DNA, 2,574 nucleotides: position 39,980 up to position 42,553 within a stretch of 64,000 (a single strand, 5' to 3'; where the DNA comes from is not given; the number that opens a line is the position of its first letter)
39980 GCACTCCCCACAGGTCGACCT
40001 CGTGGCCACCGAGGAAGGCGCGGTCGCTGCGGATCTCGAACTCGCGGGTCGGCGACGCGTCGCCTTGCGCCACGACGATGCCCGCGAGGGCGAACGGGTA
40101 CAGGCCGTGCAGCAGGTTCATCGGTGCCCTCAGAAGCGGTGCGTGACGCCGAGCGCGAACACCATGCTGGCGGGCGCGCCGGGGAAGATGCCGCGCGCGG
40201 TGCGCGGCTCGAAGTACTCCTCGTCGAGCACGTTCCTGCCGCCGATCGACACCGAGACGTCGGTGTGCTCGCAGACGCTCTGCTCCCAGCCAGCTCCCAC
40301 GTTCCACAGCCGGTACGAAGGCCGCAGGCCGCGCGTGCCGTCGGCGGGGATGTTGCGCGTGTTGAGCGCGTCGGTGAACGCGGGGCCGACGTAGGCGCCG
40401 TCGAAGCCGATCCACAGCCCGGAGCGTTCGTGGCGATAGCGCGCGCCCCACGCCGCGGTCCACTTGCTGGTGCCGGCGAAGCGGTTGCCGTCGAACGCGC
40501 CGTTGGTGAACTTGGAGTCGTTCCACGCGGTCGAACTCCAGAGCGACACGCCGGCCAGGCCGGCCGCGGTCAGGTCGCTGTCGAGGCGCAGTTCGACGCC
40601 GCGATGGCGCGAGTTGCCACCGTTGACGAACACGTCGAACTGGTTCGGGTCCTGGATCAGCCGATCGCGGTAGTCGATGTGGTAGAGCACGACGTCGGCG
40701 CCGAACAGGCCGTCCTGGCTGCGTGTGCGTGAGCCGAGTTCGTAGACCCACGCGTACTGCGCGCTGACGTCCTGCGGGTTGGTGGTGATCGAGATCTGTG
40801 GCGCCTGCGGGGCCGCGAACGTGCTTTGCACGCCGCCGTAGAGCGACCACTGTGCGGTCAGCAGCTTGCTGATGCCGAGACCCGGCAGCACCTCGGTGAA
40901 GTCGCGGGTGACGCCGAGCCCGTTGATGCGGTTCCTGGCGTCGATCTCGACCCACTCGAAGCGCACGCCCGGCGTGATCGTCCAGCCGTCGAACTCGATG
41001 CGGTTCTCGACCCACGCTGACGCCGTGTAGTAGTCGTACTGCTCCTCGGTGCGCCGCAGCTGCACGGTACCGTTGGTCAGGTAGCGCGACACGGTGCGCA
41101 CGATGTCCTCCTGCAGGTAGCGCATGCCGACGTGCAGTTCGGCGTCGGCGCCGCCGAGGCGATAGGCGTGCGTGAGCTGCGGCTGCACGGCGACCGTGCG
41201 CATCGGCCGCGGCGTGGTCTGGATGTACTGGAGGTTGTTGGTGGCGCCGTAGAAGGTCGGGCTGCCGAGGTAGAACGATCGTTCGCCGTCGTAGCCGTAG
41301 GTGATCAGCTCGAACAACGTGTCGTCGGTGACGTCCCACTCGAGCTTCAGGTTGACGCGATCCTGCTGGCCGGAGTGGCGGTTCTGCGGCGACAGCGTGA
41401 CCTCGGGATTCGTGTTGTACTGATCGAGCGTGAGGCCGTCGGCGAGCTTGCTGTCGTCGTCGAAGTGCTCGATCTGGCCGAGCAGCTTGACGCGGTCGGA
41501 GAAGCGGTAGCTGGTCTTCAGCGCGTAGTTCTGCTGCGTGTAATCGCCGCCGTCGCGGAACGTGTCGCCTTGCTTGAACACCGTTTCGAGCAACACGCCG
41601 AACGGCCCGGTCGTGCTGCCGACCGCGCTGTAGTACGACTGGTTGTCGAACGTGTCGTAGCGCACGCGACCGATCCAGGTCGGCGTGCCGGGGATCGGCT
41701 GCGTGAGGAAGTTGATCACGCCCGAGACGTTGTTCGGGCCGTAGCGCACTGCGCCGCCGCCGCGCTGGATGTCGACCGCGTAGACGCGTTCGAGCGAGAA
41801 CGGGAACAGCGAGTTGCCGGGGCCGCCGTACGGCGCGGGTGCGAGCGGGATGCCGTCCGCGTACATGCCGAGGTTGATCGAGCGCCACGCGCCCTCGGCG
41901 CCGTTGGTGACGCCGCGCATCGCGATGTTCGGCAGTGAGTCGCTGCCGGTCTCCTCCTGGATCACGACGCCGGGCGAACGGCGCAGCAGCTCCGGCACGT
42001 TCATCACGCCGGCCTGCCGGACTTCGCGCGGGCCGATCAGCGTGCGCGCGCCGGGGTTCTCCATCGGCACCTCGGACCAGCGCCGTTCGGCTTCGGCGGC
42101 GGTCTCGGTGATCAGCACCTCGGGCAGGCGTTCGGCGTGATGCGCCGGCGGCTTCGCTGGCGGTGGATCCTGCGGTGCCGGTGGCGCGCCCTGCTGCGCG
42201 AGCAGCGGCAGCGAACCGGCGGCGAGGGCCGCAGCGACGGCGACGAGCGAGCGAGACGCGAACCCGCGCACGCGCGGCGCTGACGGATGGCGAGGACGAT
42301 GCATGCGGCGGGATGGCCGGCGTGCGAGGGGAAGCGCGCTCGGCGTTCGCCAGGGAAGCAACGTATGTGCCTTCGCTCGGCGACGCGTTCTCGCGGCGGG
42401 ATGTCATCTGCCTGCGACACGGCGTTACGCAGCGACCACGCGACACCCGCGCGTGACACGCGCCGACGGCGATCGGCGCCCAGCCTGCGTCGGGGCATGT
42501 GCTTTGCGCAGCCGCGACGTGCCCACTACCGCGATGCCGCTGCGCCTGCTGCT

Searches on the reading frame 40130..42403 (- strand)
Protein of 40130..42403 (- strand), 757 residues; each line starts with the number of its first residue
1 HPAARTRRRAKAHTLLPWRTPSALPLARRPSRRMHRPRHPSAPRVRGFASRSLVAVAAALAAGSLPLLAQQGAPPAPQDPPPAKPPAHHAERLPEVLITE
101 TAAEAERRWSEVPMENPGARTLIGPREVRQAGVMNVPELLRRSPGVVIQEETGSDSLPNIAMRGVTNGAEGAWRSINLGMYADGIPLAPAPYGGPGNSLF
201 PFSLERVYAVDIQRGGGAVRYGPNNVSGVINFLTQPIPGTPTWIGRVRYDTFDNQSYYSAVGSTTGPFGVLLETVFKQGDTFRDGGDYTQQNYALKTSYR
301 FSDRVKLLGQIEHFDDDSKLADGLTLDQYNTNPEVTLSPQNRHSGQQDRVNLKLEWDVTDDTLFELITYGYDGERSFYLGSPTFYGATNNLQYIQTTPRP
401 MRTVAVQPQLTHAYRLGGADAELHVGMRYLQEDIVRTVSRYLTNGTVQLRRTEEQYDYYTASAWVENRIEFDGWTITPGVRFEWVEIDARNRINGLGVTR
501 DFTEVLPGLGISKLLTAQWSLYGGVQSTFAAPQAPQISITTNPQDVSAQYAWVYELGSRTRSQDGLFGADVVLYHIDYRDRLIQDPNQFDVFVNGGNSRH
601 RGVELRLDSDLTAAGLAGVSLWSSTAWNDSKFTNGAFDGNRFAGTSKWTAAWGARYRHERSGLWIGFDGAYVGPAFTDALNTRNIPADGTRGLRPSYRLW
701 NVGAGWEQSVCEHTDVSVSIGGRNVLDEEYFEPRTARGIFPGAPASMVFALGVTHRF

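Call 81: search_protein_families(library=pfam, proteins=[window:40130-42403:-], max_evalue=0.00001)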
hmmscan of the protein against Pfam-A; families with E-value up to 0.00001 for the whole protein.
window:40130-42403:- (757 aa): 2 families
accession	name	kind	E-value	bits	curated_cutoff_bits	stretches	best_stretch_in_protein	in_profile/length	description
PF00593.30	TonB_dep_Rec_b-barrel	-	1.5e-39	137.5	27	1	307-725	17-436/436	TonB dependent receptor-like, beta-barrel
PF07715.20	Plug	-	3.4e-13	50.5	23.9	1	114-229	3-107/107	TonB-dependent Receptor Plug Domain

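Call 82: search_solved_structures(query=window:40130-42403:-, max_evalue=0.00001)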
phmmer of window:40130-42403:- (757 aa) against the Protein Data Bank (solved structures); distinct sequences matched with E-value up to 0.00001: 14.
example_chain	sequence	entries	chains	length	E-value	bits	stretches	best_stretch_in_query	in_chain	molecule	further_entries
1pnz_A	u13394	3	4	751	4e-57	197.1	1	114-747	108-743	Iron(III) dicitrate transport protein fecA precursor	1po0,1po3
1kmo_A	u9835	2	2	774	4.5e-57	197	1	114-747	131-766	Iron(III) dicitrate transport protein fecA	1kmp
1fcp_A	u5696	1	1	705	1.6e-12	49.6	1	462-703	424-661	PROTEIN (FERRIC HYDROXAMATE UPTAKE RECEPTOR)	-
4cu4_A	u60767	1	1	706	1.7e-12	49.6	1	462-703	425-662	FERRICHROME-IRON RECEPTOR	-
1fi1_A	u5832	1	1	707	1.7e-12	49.6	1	462-703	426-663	FERRICHROME-IRON RECEPTOR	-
8a8c_A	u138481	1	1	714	2.9e-12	48.8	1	462-703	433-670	Ferrichrome outer membrane transporter/phage receptor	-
8a60_A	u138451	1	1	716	2.9e-12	48.8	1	462-703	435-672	Ferrichrome outer membrane transporter/phage receptor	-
2fcp_A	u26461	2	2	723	3.1e-12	48.7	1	462-703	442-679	PROTEIN (FERRIC HYDROXAMATE UPTAKE RECEPTOR) | FhuA iron-ferrichrome transporter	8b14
1qff_A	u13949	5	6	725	3.1e-12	48.7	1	462-703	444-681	FERRIC HYDROXAMATE UPTAKE RECEPTOR | PROTEIN (FERRIC HYDROXAMATE UPTAKE RECEPTOR) | FERRIC HYDROXAMATE RECEPTOR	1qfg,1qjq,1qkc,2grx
1by3_A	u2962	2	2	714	5.5e-12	47.9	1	462-703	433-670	PROTEIN (FERRICHROME-IRON RECEPTOR PRECURSOR (FHUA)) | FERRIC HYDROXAMATE UPTAKE PROTEIN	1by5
6i96_A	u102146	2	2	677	8e-08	34.1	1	463-730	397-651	Metal-pseudopaline receptor CntO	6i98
6i97_A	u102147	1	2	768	1.3e-07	33.4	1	463-730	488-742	Metal-pseudopaline receptor CntO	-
6z8a_A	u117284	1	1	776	1.3e-07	33.4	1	463-730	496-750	Ferrioxamine receptor FoxA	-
8b43_A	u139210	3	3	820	3.9e-07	31.8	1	463-730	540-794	Metal-pseudopaline receptor CntO | Ferrioxamine receptor FoxA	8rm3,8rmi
